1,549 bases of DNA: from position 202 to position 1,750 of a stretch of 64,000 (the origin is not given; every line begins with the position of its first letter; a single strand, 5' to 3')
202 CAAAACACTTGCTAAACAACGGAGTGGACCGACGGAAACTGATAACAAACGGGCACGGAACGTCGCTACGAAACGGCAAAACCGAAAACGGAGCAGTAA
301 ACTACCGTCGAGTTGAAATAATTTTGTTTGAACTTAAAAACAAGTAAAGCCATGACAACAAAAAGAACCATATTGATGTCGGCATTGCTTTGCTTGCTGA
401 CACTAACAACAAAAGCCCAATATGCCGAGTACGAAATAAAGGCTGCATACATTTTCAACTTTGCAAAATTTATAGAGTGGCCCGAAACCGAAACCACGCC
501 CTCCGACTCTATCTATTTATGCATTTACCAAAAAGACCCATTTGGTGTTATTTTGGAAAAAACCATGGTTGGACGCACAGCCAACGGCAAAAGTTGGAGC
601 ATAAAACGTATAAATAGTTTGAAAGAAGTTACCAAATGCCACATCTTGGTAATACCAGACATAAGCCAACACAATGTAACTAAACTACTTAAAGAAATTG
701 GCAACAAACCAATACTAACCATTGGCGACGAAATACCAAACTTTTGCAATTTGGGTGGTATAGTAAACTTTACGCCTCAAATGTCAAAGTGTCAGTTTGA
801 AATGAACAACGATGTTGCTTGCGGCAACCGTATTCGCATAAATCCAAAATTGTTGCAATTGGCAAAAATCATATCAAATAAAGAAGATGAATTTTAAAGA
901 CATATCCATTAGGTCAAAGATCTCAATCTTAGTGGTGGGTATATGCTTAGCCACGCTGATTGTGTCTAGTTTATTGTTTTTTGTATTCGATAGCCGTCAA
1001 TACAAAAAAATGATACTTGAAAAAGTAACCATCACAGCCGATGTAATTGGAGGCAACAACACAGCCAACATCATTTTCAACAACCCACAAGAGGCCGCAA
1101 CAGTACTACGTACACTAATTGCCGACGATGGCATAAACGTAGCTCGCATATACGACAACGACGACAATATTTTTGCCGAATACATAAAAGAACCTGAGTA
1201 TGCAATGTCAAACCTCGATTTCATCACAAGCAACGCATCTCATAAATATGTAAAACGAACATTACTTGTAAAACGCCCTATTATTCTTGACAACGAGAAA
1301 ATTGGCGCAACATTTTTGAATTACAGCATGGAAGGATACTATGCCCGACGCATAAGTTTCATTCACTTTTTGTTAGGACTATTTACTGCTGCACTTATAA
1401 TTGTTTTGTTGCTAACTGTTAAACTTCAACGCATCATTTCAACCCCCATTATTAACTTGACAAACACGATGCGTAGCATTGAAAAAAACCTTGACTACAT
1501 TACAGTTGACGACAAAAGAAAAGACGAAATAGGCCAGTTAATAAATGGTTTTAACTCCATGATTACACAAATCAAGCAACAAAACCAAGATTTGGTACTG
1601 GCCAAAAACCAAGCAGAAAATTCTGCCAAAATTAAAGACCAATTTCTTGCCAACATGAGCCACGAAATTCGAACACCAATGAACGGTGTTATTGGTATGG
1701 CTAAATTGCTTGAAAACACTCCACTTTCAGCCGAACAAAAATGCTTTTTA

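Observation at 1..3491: YfiB/YfiR-like envelope module wired to a hybrid histidine kinase instead of a diguanylate cyclase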

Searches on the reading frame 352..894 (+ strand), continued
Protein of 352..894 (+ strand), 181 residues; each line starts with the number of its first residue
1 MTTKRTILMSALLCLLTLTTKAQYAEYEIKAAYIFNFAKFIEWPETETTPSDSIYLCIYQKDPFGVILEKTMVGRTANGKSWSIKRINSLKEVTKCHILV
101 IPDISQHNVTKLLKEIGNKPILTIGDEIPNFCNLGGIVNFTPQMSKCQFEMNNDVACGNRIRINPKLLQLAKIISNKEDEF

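Call 28: search_protein_families(library=ncbifam, proteins=[L001:7561-9993:+, L001:3140-6688:+, L001:6703-7497:-], max_evalue=0.001)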
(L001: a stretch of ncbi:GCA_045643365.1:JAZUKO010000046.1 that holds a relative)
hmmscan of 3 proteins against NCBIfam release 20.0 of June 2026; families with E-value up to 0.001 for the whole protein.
L001:7561-9993:+ (811 aa): 24 families
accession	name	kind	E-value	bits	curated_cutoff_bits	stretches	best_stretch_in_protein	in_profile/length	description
NF053607.1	CHU_0125_OmpA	equivalog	9.1e-62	209.4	620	2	28-539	21-537/639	CHU_0125 family OmpA-like outer membrane integrity protein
NF052230.1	T9SS_PorE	exception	1.6e-53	182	600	2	33-539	19-521/648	PorE family type IX secretion system protein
NF053611.1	YiaD_Gzip_OmpA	equivalog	1e-20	74.3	175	1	692-805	92-206/206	YiaD family glycine zipper/OmpA-like lipoprotein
NF053612.1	anchor_PA1041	equivalog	4.1e-16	59.6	250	1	704-804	132-234/236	PA1041 family peptidoglycan-binding anchor lipoprotein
NF053613.1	OMP_toxin_LptF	equivalog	8.6e-16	58.4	400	1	696-804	133-244/256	lipotoxin F family OmpA-related lipoprotein LptF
TIGR02802.1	Pal_lipo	equivalog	3.8e-15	55.9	125.35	1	705-804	2-103/104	peptidoglycan-associated lipoprotein Pal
NF053585.1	OMP_LP_YfiB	equivalog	9e-14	51.7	128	1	702-805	55-160/163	outer membrane lipoprotein YfiB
TIGR03789.1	pdsO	hypoth_equivalog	1.4e-13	51.1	152.2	1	699-800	135-238/243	sortase-associated OmpA-like protein PdsO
NF007804.1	PRK10510.1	equivalog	4.6e-12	45.8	307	1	707-805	116-216/219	OmpA family lipoprotein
NF045787.1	OmpABordt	equivalog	1.9e-11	44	200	1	697-804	79-188/194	outer membrane protein OmpA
NF033763.1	exchanger_TraB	exception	7.1e-10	37.5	700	1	697-804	386-496/522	outer membrane exchange protein TraB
NF006285.1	PRK08457.1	equivalog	2.5e-09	37.3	250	1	724-806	147-231/253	flagellar motor protein MotB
NF045788.1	Omp38Acinit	equivalog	3.1e-08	33.1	500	1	705-801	243-342/354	outer membrane protein Omp38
NF008071.1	PRK10808.1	equivalog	3.4e-08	33.2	277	1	695-785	223-315/358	porin OmpA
NF008067.1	PRK10802.1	equivalog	1e-07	32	261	1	703-777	67-141/171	peptidoglycan-associated lipoprotein Pal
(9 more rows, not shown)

L001:3140-6688:+ (1183 aa): 32 families (the best 25 are shown)
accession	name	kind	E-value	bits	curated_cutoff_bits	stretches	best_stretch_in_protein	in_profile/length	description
NF053611.1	YiaD_Gzip_OmpA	equivalog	2.9e-25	89.2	175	1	1075-1180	98-206/206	YiaD family glycine zipper/OmpA-like lipoprotein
NF053612.1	anchor_PA1041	equivalog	2.2e-19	70.3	250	1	1077-1180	130-235/236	PA1041 family peptidoglycan-binding anchor lipoprotein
TIGR03350.1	type_VI_ompA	equivalog_domain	1.2e-17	64.1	139.8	1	1078-1180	30-137/137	type VI secretion system protein TssL, long form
NF053607.1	CHU_0125_OmpA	equivalog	1.5e-16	60.1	620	1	998-1182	442-638/639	CHU_0125 family OmpA-like outer membrane integrity protein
NF007804.1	PRK10510.1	equivalog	1.5e-15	57.2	307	1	1078-1180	112-216/219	OmpA family lipoprotein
NF006541.1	PRK09038.1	equivalog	3.4e-15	56.4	283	1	1061-1181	123-249/253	flagellar motor protein MotD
NF053613.1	OMP_toxin_LptF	equivalog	1.1e-14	54.8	400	1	1063-1182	126-247/256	lipotoxin F family OmpA-related lipoprotein LptF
NF053585.1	OMP_LP_YfiB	equivalog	3.1e-14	53.1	128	1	1082-1182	60-162/163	outer membrane lipoprotein YfiB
NF006508.0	PRK08944.1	subfamily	4e-14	52.5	259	1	1080-1181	181-288/304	MotB family protein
TIGR02802.1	Pal_lipo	equivalog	7.8e-14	51.6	125.35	1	1082-1179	4-103/104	peptidoglycan-associated lipoprotein Pal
NF038224.1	OmpA_like_CmpA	equivalog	8.8e-14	51.6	300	1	1082-1180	114-214/233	C-OmpA-like family protein CmpA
NF033763.1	exchanger_TraB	exception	1.8e-13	49.3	700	1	1075-1180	389-497/522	outer membrane exchange protein TraB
NF005999.0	PRK08126.1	subfamily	5.8e-13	48.4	571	1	1111-1181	355-431/432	hypothetical protein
NF052230.1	T9SS_PorE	exception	1.2e-12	46.9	600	1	984-1160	425-599/648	PorE family type IX secretion system protein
NF005444.0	PRK07033.1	equivalog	1.4e-12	47.3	520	1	1082-1180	318-421/438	DotU family type VI secretion system protein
NF006542.0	PRK09039.1-1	equivalog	1.6e-08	34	388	1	1112-1183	548-627/627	peptidoglycan -binding protein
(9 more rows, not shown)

L001:6703-7497:- (264 aa): 0 families

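Call 33: search_solved_structures(query=A1, max_evalue=0.01, show_alignments=2)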
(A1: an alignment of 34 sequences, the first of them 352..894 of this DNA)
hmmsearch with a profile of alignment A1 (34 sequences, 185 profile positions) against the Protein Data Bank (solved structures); distinct sequences matched with E-value up to 0.01: 6.
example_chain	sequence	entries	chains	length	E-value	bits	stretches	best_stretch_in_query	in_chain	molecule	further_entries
4xjy_A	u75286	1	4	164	4.2e-08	36.2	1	43-177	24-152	YfiR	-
4yn7_A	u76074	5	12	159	4.5e-08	36.1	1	43-177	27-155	YfiR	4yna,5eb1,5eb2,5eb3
5y61_A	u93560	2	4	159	4.5e-08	36.1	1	43-177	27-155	YfiR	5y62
4zhu_A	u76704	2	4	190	7.8e-08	35.3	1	43-177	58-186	YfiR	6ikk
4zhy_A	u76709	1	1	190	5.1e-07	32.6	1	44-177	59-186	YfiR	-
4yn9_A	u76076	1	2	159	1.6e-06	31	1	43-177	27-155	YfiR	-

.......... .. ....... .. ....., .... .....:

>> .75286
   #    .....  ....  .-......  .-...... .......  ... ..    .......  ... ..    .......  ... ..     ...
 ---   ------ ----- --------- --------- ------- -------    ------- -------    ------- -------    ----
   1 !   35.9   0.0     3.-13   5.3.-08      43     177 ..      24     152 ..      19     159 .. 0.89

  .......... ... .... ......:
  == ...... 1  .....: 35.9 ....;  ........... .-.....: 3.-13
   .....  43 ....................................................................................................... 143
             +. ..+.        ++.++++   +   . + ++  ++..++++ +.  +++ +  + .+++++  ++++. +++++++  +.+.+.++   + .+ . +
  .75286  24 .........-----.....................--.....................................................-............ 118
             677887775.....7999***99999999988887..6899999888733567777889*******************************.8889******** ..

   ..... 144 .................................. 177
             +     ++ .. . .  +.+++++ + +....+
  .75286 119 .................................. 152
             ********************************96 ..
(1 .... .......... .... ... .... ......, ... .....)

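Call 44: predict_structure(alignment_id=A1)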
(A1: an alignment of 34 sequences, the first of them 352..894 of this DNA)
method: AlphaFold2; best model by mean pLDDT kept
length: 181 residues; sequences in the alignment: 34
mean_pLDDT: 87.8   pTM: 0.81
mean pLDDT of the five models: 87.8, 84.8, 83.4, 82.7, 81.6
residues with pLDDT >= 90: 123; 70-90: 39; 50-70: 16; < 50: 3
segments of 3 or more residues with pLDDT < 50: 179-181
pLDDT, mean of each block of 10 residues (from residue 1): 77 73 82 95 73 92 93 91 94 93 94 93 96 96 81 94 92 75 42
secondary structure, 60 per line:
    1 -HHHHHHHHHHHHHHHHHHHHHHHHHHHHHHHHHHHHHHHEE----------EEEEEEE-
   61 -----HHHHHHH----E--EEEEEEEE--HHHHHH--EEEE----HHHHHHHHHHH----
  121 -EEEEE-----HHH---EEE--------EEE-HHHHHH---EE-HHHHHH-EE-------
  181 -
elements in order: H2-40 E53-59 H66-72 E80-87 H90-95 E98-101 H106-116 E122-126 E138-140 E149-151 H153-158 H165-170

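Call 48: fold_search(model_id=the predicted structure, library=pdb)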
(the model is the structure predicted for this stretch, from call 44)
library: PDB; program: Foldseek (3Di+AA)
matches with E <= 10: 1259; with E <= 0.001: 18
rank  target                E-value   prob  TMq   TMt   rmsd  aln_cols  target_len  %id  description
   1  4yn9_A                4.8e-08  1.00  0.65  0.76   2.8       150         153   15  YfiR mutant-C110S (released 2015-04-22)
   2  4yn7_A                6.5e-08  1.00  0.66  0.77   2.8       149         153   15  Non-oxidized YfiR (released 2015-04-22)
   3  4zhu_B                7.4e-08  1.00  0.67  0.81   2.8       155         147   14  Crystal structure of a bacterial repressor protein (released 2016-04-27)
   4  4yn9_B                7.4e-08  1.00  0.67  0.80   2.9       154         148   14  YfiR mutant-C110S (released 2015-04-22)
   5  4zhu_A                1.2e-07  1.00  0.63  0.74   3.1       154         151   16  Crystal structure of a bacterial repressor protein (released 2016-04-27)
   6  4zhy_A                2.2e-07  1.00  0.63  0.74   3.2       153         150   14  Crystal structure of a bacterial signalling complex (released 2016-04-27)
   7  5eb1_C                2.3e-07  1.00  0.63  0.75   3.3       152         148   16  the YfiB-YfiR complex (released 2016-05-18)
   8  4xjy_D                2.4e-07  1.00  0.67  0.81   2.8       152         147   14  Periplasmic repressor protein YfiR (released 2016-01-20)
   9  4yn7_B                2.4e-07  1.00  0.66  0.79   2.9       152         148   14  Non-oxidized YfiR (released 2015-04-22)
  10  4yna_C                2.6e-07  1.00  0.64  0.77   3.1       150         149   15  Oxidized YfiR (released 2015-04-22)
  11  6ikk_B                3.0e-07  1.00  0.63  0.74   3.2       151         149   16  Crystal structure of YfiB(L43P) in complex with YfiR (released 2019-03-13)
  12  5eb1_A                3.8e-07  1.00  0.63  0.76   3.2       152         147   16  the YfiB-YfiR complex (released 2016-05-18)
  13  4xjy_C                5.5e-07  1.00  0.67  0.78   4.6       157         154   15  Periplasmic repressor protein YfiR (released 2016-01-20)
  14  4xjy_A                6.7e-07  1.00  0.65  0.78   3.3       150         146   13  Periplasmic repressor protein YfiR (released 2016-01-20)
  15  4yna_D                1.1e-06  1.00  0.64  0.79   3.0       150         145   13  Oxidized YfiR (released 2015-04-22)
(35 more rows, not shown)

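Call 60: search_protein_families(library=pfam, proteins=[L010:11136-13751:+, L007:11535-13409:+, L007:13405-15315:+, L009:11346-13319:+, L008:11231-13267:-, L005:3498-4553:-, L005:13452-14390:+, L016:10388-10735:+, L014:2265-2609:+, L014:2614-2958:+], max_evalue=0.001)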
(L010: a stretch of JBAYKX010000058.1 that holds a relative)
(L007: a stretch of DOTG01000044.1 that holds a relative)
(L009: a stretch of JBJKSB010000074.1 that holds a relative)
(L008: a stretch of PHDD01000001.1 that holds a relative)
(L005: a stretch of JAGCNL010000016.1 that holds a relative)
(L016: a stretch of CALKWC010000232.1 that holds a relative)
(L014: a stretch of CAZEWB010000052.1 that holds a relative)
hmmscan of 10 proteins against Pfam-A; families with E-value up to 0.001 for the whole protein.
L010:11136-13751:+ (872 aa): 14 families
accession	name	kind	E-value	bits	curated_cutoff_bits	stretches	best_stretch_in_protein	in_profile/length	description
PF02518.31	HATPase_c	-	4.7e-24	85.4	26.4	1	767-870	7-108/111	Histidine kinase-, DNA gyrase B-, and HSP90-like ATPase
PF00515.34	TPR_1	-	1.2e-20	72.9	27.8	2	260-288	3-31/34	Tetratricopeptide repeat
PF13424.12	TPR_12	-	1.6e-19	70.3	30.1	2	258-324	3-71/77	Tetratricopeptide repeat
PF00512.31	HisKA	-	8.1e-14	51.9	26.9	1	648-716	1-66/66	His Kinase A (phospho-acceptor) domain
PF07719.23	TPR_2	-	2e-13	49.7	27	0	300-325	3-28/34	Tetratricopeptide repeat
PF13181.12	TPR_8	-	2.4e-11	43.3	25.7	0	300-325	3-28/34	Tetratricopeptide repeat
PF13374.12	TPR_10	-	6.8e-08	32.7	27.5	0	259-287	3-31/42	Tetratricopeptide repeat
PF00989.32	PAS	-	4.5e-07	30.3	22.6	1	517-565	3-51/113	PAS fold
PF13426.13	PAS_9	-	3.9e-06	27.5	27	1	525-627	1-103/103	PAS domain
PF13176.12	TPR_7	-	1.7e-05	25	27.9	0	181-202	2-23/36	Tetratricopeptide repeat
PF17874.7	TPR_MalT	-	3.7e-05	23.6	45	0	274-358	56-142/336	MalT-like TPR region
PF13581.12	HATPase_c_2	-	7.2e-05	23.2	27.4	1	774-846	40-109/127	Histidine kinase-like ATPase domain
PF14501.12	HATPase_c_5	-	0.00058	20.2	22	1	767-858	7-91/102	GHKL domain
PF13589.12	HATPase_c_3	-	0.00097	19.6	25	0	783-826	18-62/137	Histidine kinase-, DNA gyrase B-, and HSP90-like ATPase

L007:11535-13409:+ (625 aa): 2 families
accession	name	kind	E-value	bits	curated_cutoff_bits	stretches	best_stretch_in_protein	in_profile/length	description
PF12969.12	DUF3857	-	6.2e-05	23.5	24.6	1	74-189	13-149/170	Domain of Unknown Function with PDB structure (DUF3857)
PF12970.12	DUF3858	-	0.00063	20.3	27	0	539-620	36-115/116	Domain of Unknown Function with PDB structure (DUF3858)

L007:13405-15315:+ (637 aa): 2 families
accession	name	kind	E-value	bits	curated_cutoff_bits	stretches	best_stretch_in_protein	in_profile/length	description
PF12969.12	DUF3857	-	1.9e-18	67.5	24.6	1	59-218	5-169/170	Domain of Unknown Function with PDB structure (DUF3857)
PF01841.26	Transglut_core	-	9.2e-05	23.1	23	1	280-356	6-79/108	Transglutaminase-like superfamily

L009:11346-13319:+ (658 aa): 1 family
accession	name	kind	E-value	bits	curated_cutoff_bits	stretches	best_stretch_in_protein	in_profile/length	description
PF12970.12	DUF3858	-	1.3e-06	29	27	1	560-653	24-115/116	Domain of Unknown Function with PDB structure (DUF3858)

L008:11231-13267:- (678 aa): 2 families
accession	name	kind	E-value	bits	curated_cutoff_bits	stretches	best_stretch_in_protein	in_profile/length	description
PF05649.18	Peptidase_M13_N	-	1.5e-123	413.5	32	1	42-421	1-381/381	Peptidase family M13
PF01431.27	Peptidase_M13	-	2.3e-72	243.4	24.5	1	473-672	1-202/205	Peptidase family M13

L005:3498-4553:- (351 aa): 22 families
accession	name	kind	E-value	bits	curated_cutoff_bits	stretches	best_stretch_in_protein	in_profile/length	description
PF00515.34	TPR_1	-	3.4e-58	191.7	27.8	6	275-308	1-34/34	Tetratricopeptide repeat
PF07719.23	TPR_2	-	1.4e-49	162.6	27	6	275-307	1-33/34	Tetratricopeptide repeat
PF13414.12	TPR_11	-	3.4e-46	155.1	26.8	4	187-221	8-42/42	TPR repeat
PF13181.12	TPR_8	-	8.2e-37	122.7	25.7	2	207-240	1-34/34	Tetratricopeptide repeat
PF13431.12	TPR_17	-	4.2e-35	117.5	24.4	3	196-228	2-34/34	Tetratricopeptide repeat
PF13432.12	TPR_16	-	5.6e-34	116.6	32.7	4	178-238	2-62/65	Tetratricopeptide repeat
PF13424.12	TPR_12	-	3.1e-20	72.6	30.1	1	173-234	3-72/77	Tetratricopeptide repeat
PF14559.12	TPR_19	-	3.7e-20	72.5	25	2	186-228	4-46/68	Tetratricopeptide repeat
PF13428.12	TPR_14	-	3.7e-17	61.5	23.5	0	177-214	5-42/44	Tetratricopeptide repeat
PF13371.12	TPR_9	-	7.1e-17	61.6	35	0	248-307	3-61/73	Tetratricopeptide repeat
PF13174.12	TPR_6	-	3.1e-14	53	26.3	0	107-133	2-28/33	Tetratricopeptide repeat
PF13374.12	TPR_10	-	1.3e-09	38.2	27.5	0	206-228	1-23/42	Tetratricopeptide repeat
PF13176.12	TPR_7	-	3e-07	30.4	27.9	0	209-234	1-26/36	Tetratricopeptide repeat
PF12895.13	ANAPC3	-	4.4e-06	27.3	27.2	0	103-162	21-79/82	Anaphase-promoting complex, cyclosome, subunit 3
PF25063.1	ARM_TT21_C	-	8.8e-06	26.2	35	0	285-339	105-159/209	Tetratricopeptide repeat protein 21 C-terminal ARM domain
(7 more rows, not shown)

L005:13452-14390:+ (313 aa): 1 family
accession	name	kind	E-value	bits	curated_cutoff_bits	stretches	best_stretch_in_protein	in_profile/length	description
PF04519.19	Bactofilin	-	9.4e-06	26.2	27.9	0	123-201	2-75/98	Polymer-forming cytoskeletal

L016:10388-10735:+ (116 aa): 1 family
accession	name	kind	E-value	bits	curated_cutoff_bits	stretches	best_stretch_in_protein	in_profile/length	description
PF01627.28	Hpt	-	7.4e-07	29.8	24.6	1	26-94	1-69/84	Hpt domain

L014:2265-2609:+ (115 aa): 1 family
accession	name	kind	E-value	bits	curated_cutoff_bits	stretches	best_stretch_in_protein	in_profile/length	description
PF00072.30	Response_reg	-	2e-19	70.3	30.2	1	3-107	11-110/111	Response regulator receiver domain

L014:2614-2958:+ (115 aa): 1 family
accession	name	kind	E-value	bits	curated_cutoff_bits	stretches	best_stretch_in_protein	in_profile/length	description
PF01627.28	Hpt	-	3.8e-05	24.3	24.6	1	23-78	1-56/84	Hpt domain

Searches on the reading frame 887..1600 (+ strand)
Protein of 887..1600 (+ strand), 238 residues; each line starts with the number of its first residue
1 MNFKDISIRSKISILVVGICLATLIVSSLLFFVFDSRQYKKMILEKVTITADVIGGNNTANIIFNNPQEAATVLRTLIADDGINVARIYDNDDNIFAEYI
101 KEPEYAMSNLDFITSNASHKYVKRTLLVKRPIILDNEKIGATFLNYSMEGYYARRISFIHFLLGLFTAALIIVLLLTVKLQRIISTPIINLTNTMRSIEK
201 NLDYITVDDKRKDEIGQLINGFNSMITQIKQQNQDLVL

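Call 34: search_solved_structures(query=window:887-1600:+, max_evalue=1, show_alignments=0)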
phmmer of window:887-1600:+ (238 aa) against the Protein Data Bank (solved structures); distinct sequences matched with E-value up to 1: 10.
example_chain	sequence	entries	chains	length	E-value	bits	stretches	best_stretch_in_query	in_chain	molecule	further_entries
3zrw_B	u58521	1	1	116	0.06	16.4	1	183-236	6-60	AF1503 PROTEIN, OSMOLARITY SENSOR PROTEIN ENVZ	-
3zrw_A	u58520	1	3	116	0.44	13.6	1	183-235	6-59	AF1503 PROTEIN, OSMOLARITY SENSOR PROTEIN ENVZ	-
3zrx_A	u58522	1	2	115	0.59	13.2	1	183-235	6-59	AF1503 PROTEIN, OSMOLARITY SENSOR PROTEIN ENVZ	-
3zrv_A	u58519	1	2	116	0.59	13.2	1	183-235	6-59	HAMP, OSMOLARITY SENSOR PROTEIN ENVZ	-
2lfs_A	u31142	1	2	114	0.6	13.2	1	183-235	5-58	HAMP domain-containing protein, Osmolarity sensor protein EnzV chimera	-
2y21_A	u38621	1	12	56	0.63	13.1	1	184-225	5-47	HAMP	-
2y20_A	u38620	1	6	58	0.64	13.1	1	183-225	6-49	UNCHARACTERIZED PROTEIN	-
2lfr_A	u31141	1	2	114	0.8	12.8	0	183-235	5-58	HAMP domain-containing protein, Osmolarity sensor protein EnzV chimera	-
2l7i_A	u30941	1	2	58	0.87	12.7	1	183-225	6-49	Uncharacterized protein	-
3zcc_A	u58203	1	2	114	0.98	12.5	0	183-235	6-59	HAMP, OSMOLARITY SENSOR PROTEIN ENVZ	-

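Call 62: find_homologous_proteins(query=window:887-1600:+, max_evalue=0.00001)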
Query window:887-1600:+: 722 candidates shared short words with the query, none scored E <= 0.00001.

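Call 70: predict_structure(protein=window:887-1600:+)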
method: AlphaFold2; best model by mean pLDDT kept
length: 238 residues; sequences in the alignment: 1
mean_pLDDT: 63.8   pTM: 0.30
mean pLDDT of the five models: 63.8, 59.1, 58.5, 57.1, 52.9
residues with pLDDT >= 90: 1; 70-90: 98; 50-70: 87; < 50: 52
segments of 3 or more residues with pLDDT < 50: 46-59, 99-101, 115-139
pLDDT, mean of each block of 10 residues (from residue 1): 58 81 79 64 49 40 55 62 52 51 52 47 38 41 54 69 83 82 77 83 81 86 83 65
secondary structure, 60 per line:
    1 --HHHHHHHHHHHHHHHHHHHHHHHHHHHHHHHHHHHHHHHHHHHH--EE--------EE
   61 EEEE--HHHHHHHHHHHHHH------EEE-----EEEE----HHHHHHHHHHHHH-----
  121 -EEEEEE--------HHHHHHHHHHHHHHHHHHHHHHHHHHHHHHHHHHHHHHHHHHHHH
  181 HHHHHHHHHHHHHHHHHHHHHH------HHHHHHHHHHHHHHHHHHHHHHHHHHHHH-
elements in order: H3-46 E59-64 H67-80 E87-89 E95-98 H103-115 E122-127 H136-202 H209-237
